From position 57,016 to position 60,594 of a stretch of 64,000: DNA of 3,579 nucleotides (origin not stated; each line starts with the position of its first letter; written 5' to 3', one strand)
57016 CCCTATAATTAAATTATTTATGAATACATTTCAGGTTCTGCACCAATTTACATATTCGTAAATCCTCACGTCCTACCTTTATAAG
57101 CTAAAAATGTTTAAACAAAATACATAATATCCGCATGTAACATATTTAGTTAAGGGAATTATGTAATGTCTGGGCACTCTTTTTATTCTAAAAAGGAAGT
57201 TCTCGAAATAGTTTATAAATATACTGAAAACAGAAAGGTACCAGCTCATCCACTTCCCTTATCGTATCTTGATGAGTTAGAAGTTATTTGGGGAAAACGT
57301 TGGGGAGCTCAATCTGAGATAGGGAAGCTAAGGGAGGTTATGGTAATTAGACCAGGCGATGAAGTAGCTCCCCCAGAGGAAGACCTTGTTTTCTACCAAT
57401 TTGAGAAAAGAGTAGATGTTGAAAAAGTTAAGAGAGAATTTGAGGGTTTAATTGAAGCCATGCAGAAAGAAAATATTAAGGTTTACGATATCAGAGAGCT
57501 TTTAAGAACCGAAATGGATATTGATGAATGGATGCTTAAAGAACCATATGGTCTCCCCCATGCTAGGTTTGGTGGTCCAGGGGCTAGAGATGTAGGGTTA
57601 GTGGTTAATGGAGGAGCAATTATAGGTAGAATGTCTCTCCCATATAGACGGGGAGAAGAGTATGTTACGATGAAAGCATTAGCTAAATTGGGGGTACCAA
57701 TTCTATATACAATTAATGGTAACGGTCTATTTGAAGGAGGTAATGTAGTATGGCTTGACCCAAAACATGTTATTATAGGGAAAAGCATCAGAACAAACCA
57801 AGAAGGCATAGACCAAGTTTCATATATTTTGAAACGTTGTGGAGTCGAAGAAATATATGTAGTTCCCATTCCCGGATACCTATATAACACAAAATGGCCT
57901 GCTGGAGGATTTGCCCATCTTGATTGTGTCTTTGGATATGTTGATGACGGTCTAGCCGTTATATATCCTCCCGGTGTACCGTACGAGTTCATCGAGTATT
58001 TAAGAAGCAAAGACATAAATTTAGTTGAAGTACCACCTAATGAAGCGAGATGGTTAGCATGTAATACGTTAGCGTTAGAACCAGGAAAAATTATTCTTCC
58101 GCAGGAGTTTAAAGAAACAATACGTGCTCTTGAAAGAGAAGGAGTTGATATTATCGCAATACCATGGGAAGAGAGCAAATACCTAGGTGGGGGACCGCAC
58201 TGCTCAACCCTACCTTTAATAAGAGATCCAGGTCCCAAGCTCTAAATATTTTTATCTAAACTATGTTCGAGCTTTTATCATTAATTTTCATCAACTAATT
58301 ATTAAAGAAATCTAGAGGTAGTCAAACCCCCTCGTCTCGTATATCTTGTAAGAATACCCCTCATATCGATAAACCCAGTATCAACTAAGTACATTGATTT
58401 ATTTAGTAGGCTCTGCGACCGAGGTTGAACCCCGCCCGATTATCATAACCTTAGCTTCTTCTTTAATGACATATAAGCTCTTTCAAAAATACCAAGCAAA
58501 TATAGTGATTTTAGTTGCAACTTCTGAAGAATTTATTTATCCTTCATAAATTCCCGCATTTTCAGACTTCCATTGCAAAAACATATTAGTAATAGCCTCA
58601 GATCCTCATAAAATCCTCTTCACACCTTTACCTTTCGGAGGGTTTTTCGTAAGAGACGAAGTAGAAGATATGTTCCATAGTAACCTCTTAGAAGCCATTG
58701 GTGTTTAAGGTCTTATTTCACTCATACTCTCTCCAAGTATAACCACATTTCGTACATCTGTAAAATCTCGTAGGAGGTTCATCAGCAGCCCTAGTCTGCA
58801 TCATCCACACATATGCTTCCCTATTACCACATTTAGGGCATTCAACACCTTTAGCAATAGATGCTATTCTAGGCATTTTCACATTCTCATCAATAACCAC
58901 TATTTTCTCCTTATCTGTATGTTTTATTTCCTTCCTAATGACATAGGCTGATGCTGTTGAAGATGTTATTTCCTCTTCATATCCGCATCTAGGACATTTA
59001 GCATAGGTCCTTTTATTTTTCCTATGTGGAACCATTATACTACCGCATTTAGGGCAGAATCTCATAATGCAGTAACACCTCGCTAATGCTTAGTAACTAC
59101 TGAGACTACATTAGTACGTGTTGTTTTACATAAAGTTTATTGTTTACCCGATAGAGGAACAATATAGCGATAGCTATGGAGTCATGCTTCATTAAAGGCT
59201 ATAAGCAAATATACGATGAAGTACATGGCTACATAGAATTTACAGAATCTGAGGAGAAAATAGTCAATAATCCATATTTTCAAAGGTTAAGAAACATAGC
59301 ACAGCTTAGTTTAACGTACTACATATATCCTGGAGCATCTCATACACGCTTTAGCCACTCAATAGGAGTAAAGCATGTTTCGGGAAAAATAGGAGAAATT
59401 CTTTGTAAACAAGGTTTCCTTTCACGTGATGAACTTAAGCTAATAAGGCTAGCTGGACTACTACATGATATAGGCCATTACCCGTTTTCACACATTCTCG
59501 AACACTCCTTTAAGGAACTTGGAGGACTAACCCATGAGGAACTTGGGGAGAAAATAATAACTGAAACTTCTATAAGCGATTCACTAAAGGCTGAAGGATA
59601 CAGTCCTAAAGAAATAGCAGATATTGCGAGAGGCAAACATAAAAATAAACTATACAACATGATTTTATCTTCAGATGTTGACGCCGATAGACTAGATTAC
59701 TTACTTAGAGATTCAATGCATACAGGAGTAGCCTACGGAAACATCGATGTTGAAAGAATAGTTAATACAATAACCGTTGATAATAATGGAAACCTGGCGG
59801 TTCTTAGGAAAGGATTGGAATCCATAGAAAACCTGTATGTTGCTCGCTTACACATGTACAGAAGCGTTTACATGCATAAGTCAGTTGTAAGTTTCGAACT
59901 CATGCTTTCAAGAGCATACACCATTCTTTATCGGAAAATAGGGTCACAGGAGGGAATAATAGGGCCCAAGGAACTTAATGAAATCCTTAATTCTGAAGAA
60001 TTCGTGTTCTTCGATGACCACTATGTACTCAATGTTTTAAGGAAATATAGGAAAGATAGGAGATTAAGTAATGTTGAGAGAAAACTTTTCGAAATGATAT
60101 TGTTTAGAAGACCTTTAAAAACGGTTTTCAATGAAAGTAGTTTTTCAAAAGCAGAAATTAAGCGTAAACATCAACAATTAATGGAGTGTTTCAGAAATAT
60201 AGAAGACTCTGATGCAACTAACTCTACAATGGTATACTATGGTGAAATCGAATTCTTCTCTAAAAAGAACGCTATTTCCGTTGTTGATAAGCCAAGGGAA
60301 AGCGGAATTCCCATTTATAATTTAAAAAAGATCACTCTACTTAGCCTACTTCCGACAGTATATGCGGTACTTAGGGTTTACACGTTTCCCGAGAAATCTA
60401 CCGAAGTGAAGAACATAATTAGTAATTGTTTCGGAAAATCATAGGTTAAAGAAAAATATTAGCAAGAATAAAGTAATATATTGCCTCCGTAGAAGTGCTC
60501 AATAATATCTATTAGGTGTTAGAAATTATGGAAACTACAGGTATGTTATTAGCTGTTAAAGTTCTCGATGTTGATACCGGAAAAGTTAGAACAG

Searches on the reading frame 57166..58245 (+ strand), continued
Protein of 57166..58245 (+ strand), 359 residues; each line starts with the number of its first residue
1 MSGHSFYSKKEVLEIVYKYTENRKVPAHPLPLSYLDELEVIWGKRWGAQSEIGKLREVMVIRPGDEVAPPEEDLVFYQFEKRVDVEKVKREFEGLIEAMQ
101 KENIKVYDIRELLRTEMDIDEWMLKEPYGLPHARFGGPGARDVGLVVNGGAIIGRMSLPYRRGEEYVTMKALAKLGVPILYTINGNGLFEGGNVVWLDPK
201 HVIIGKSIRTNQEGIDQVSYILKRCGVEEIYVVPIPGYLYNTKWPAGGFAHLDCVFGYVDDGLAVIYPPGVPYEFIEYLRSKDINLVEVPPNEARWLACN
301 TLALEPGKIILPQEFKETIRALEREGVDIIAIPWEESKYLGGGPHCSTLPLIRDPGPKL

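Call 86: search_protein_families(library=pfam, proteins=[L252:1593-2822:+, L252:3267-3503:+, L252:3886-4479:-, L252:5640-6233:+, L252:6360-6650:+, L252:6726-7550:-, L252:8086-9138:-, L253:6649-6933:+], max_evalue=0.05)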
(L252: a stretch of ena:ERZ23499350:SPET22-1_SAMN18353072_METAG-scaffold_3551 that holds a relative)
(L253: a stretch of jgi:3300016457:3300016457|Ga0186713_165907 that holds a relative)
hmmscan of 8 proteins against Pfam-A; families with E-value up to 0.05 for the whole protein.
L252:1593-2822:+ (409 aa): 3 families
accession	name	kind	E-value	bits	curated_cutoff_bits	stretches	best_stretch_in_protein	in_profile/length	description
PF12696.13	TraG-D_C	-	1.5e-08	35.1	22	1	20-85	1-70/126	TraM recognition site of TraD and TraG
PF10412.15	TrwB_AAD_bind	-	6.5e-05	22.4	20.5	1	21-82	246-311/387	Type IV secretion-system coupling protein DNA-binding domain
PF02534.20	T4SS-DNA_transf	-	0.0031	16.9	20.1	1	21-63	304-346/468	Type IV secretory system Conjugative DNA transfer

L252:3267-3503:+ (78 aa): 1 family
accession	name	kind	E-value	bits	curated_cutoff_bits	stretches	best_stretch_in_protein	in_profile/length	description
PF19436.4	ACS_CODH_B_C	-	0.038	14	25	1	15-73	183-239/245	ACS/CODH beta subunit C-terminal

L252:3886-4479:- (197 aa): 2 families
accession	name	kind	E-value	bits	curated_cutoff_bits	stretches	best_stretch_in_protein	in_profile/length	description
PF13567.11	DUF4131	-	0.0085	16.2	31.6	1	13-67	29-79/165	Domain of unknown function (DUF4131)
PF13585.12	CHU_C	-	0.029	14.9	27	0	144-194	38-85/86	CHU_C Type IX secretion signal domain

L252:5640-6233:+ (197 aa): 5 families
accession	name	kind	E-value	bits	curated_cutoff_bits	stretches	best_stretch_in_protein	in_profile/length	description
PF04675.19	DNA_ligase_A_N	-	0.002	18.8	24.6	0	16-63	112-160/174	DNA ligase N terminus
PF07464.16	ApoLp-III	-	0.0064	17.1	36.3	1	128-190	28-88/146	Apolipophorin-III precursor (apoLp-III)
PF07352.17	Phage_Mu_Gam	-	0.031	14.6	28.3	0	131-185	36-90/149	Bacteriophage Mu Gam like protein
PF02697.20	VAPB_antitox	-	0.037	15.3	27.9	0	10-43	1-32/69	Putative antitoxin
PF07926.17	TPR_MLP1_2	-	0.049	14.1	36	0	131-196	27-92/129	TPR/MLP1/MLP2-like protein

L252:6360-6650:+ (96 aa): 0 families

L252:6726-7550:- (274 aa): 1 family
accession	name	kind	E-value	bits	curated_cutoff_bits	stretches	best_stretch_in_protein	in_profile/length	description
PF05277.18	DUF726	-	0.048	13.1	22.6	0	84-194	26-137/343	Protein of unknown function (DUF726)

L252:8086-9138:- (350 aa): 0 families

L253:6649-6933:+ (94 aa): 0 families

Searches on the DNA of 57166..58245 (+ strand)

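Call 27: search_rna_families(sources=[L084, L082, L083], threshold=gathering)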
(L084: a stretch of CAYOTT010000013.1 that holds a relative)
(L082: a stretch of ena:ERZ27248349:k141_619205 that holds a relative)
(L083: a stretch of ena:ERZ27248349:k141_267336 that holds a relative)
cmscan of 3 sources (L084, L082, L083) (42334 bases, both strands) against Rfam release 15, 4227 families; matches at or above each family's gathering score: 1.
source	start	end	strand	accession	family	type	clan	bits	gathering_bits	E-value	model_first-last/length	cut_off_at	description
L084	14294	14367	-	RF00005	tRNA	Gene; tRNA;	CL00001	62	29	3.2e-11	1-71/71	no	tRNA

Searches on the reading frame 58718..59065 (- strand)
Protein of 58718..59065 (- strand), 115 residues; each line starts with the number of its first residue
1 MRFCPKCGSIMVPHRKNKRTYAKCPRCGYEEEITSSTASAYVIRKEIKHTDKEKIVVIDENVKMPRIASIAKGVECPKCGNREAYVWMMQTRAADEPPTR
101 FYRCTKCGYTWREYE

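Call 8: search_protein_families(library=pfam, proteins=[window:58718-59065:-])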
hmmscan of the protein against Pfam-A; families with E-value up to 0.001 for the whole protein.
window:58718-59065:- (115 aa): 10 families
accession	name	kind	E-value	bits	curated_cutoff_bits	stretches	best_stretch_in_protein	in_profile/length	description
PF01096.23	Zn_ribbon_TFIIS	-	2e-23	82.3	21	1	75-112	2-39/39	Transcription factor S-II (TFIIS)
PF02150.21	Zn_ribbon_RPB9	-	1.9e-13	50.4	25.2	1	1-35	1-35/36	RNA polymerases M/15 Kd subunit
PF12760.12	Zn_ribbon_IS1595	-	3.4e-07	30.5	25.4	1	72-110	17-46/46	Transposase zinc-ribbon domain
PF07282.18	Cas12f1-like_TNB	-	5e-06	27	26.3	0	4-31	31-50/60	Cas12f1-like, TNB domain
PF24042.1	DUF7351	-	7e-06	26.4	31.2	1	4-112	4-105/177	Domain of unknown function (DUF7351)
PF14354.12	Lar_restr_allev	-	4.7e-05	24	28.6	0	4-35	6-37/58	Restriction alleviation protein Lar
PF08271.17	Zn_Ribbon_TF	-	6.3e-05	22.9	29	0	75-110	2-28/43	TFIIB zinc-binding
PF13240.11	Zn_Ribbon_1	-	6.5e-05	23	25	0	2-9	14-21/23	zinc-ribbon domain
PF12773.13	DZR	-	0.00058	20.4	27.3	0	2-30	13-33/45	Double zinc ribbon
PF09723.15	Zn_ribbon_8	-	0.00058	20.3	34.4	0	4-29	8-34/41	Zinc ribbon domain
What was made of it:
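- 58718..59065 (-): Intact transcription factor S (tfs), 115 aa, convergent with mfnA. Pfam Zn_ribbon_TFIIS and RPB9 (call 8).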

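Call 39: find_encoding_contigs(protein=window:58718-59065:-, flank=8000, max_places=10)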
Protein window:58718-59065:- (115 aa): 2 contigs read that carry it; 1 place shown.
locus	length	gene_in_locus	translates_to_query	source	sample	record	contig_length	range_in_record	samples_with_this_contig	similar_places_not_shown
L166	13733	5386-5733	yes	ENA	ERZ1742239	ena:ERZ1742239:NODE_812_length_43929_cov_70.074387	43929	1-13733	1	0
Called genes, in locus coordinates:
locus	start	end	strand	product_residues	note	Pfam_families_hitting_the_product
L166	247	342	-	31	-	-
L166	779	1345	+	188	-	PF12917:YfbR-like, PF13023:HD_3, PF01966:HD (weak)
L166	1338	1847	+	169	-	PF12689:Acid_PPase, PF00702:Hydrolase (weak)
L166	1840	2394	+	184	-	PF04250:DUF429 (faint)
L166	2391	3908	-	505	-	PF02885:Glycos_trans_3N, PF00591:Glycos_transf_3, PF07831:PYNP_C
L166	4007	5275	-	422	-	PF01966:HD, PF19276:HD_assoc_2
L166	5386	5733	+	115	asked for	PF02150:Zn_ribbon_RPB9, PF07282:Cas12f1-like_TNB (faint), PF12760:Zn_ribbon_IS1595 (faint), PF13240:Zn_Ribbon_1 (faint), PF24042:DUF7351 (weak), PF01096:Zn_ribbon_TFIIS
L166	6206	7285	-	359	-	PF02274:ADI, PF19420:DDAH_eukar, PF02274:ADI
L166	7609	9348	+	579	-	PF03553:Na_H_antiporter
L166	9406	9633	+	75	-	-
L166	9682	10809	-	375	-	PF00282:Pyridoxal_deC, PF00155:Aminotran_1_2 (faint), PF00266:Aminotran_5, PF01041:DegT_DnrJ_EryC1 (weak)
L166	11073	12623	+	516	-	PF01921:tRNA-synt_1f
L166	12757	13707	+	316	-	PF08271:Zn_Ribbon_TF, PF21886:BRF2-like_C_cyclin_rpt (faint), PF00382:TFIIB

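Call 57: search_protein_families(library=ncbifam, proteins=[window:58718-59065:-], max_evalue=0.001)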
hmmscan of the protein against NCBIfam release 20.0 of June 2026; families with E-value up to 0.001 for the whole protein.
window:58718-59065:- (115 aa): 9 families
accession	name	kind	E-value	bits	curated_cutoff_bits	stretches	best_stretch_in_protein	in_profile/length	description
TIGR01384.1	TFS_arch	equivalog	1e-32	112.8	64.75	1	2-115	1-101/101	transcription factor S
NF047723.1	TransFacS4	equivalog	6.8e-13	48.9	120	1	1-110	1-89/90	transcription factor S4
TIGR01385.1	TFSII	equivalog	6.4e-10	39.2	237.1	1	43-112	232-298/300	transcription elongation factor S-II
NF001669.0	PRK00432.1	equivalog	2.5e-06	27.3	54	1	2-31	27-53/58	30S ribosomal protein S27ae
TIGR02605.1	CxxC_CxxC_SSSS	subfamily_domain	3.5e-06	27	31.3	0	4-30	8-35/52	FmdB family zinc ribbon protein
TIGR03655.1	anti_R_Lar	subfamily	1.1e-05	25.7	39.6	0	4-40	4-47/55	Lar family restriction alleviation protein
NF011482.0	PRK14892.1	equivalog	2.5e-05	24.1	109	0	4-35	24-56/101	putative transcription elongation factor Elf1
NF047912.1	ECs_2282_CxxC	subfamily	3.7e-05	23.5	37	0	4-30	5-36/60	ECs_2282 family putative zinc-binding protein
NF041070.1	carrier_LysW_Arch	domain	0.00065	19.7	75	0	4-41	5-43/57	alpha-aminoadipate/glutamate carrier protein LysW/ArgW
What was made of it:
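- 58718..59065 (-): TIGR01384 112.8 bits, above the 64.75 cutoff (call 57).
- Checked: Intact tfs is at 58718-59065(-) and scores 112.8 bits against TIGR01384, cutoff 64.75 (call 57).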

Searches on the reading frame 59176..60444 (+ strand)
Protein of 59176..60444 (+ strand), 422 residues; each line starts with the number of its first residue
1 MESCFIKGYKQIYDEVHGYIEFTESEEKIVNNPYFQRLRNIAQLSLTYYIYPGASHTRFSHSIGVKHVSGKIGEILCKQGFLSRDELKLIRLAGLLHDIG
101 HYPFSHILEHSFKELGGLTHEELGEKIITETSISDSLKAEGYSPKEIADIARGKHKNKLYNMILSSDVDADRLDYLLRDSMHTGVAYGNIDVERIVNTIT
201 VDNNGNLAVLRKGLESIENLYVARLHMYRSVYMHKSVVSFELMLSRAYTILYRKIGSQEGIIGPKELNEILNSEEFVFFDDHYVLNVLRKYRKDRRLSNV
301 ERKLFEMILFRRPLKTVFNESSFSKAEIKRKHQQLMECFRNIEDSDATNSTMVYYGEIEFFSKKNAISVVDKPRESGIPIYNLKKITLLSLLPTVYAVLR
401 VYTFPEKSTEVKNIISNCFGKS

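Call 8: search_protein_families(library=pfam, proteins=[window:59176-60444:+])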
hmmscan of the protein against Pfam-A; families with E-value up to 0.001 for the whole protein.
window:59176-60444:+ (422 aa): 2 families
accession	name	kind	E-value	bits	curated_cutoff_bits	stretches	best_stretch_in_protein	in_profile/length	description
PF01966.28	HD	-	8.1e-15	55.6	22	1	58-178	1-115/116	HD domain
PF19276.4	HD_assoc_2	-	1.9e-10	41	23.1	1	190-346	1-138/222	HD associated region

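Call 13: find_related_loci(query=window:59176-60444:+, collection=genome_contigs, flank=10000)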
Query window:59176-60444:+ (422 aa) in genome_contigs; peptide patterns used: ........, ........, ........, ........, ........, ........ (x = any residue, [..] = any of these).
600 stretches matched a pattern (row limit reached: there are more); 592 encode a relative of the query (tblastn E <= 1e-3); the best 80 are kept; 80 distinct loci.
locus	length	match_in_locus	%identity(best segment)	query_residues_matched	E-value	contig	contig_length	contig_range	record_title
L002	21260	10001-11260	69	1-419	0e+0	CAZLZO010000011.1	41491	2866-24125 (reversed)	MAG TPA_asm: uncultured Desulfurococcales archaeon isolate binchicken_co184_170 genome assembly, contig: NODE_1187_lengt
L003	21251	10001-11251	69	1-419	0e+0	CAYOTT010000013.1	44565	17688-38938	MAG TPA_asm: uncultured Desulfurococcales archaeon isolate binchicken_co6_547 genome assembly, contig: NODE_510_length_4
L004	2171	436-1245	43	12-286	4e-68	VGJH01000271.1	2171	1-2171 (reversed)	MAG: Candidatus Bathyarchaeota archaeon isolate K_DeepCast_250m_m2_015 K_DeepCast_250m_m2_015_Ga0194125_10114767, whole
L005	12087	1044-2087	34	10-337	5e-62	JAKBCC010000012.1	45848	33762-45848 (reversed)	MAG: Planctomycetota bacterium isolate ZJ5.bin40 NODE_810_length_45848_cov_3.429628, whole genome shotgun sequence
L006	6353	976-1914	39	1-320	2e-59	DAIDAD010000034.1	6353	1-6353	MAG TPA_asm: Candidatus Micrarchaeaceae archaeon isolate clean1831 NODE_34_length_6353_cov_3.252709, whole genome shotgu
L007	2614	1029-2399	30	10-414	8e-57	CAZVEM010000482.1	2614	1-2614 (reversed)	MAG TPA_asm: uncultured Nannocystaceae bacterium isolate SRP302895_co1_331 genome assembly, contig: NODE_93885_length_26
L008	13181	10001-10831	39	6-291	6e-56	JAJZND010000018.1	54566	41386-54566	MAG: Candidatus Micrarchaeota archaeon isolate MAS3.bin71 NODE_959_length_54566_cov_1.907897, whole genome shotgun seque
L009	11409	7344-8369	34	10-319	6e-55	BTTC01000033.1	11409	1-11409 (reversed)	MAG: Bacterium Idc_ex_meta_mg2 DNA, NODE_297_11409_cov_3.834190, whole genome shotgun sequence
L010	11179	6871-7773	36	12-327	4e-54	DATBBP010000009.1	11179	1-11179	MAG TPA_asm: Gemmatimonadaceae bacterium isolate SMAG_U5762 k141_160858, whole genome shotgun sequence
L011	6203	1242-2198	35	12-348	1e-53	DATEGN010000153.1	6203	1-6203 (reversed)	MAG TPA_asm: Gemmatimonadaceae bacterium isolate SMAG_U8786 k141_729815, whole genome shotgun sequence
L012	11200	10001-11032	33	12-373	2e-53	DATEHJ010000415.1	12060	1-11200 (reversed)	MAG TPA_asm: Gemmatimonadaceae bacterium isolate SMAG_U8808 k141_1844738, whole genome shotgun sequence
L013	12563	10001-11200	31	9-416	1e-52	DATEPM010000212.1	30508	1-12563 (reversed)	MAG TPA_asm: Gemmatimonadaceae bacterium isolate SMAG_U9021 k141_2057430, whole genome shotgun sequence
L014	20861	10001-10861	35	12-306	6e-52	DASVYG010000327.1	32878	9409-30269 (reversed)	MAG TPA_asm: Gemmatimonadaceae bacterium isolate SMAG_U2596 k141_597015, whole genome shotgun sequence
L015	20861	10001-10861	33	12-306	2e-51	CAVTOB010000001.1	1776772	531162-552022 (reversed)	MAG: uncultured Gemmatimonadaceae bacterium isolate MFD00822.bin.1.145 genome assembly, contig: contig_25701, whole geno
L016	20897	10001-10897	34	12-327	2e-51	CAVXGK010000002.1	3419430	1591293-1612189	MAG: uncultured Gemmatimonadaceae bacterium isolate MFD05521.bin.1.51 genome assembly, contig: contig_50616, whole genom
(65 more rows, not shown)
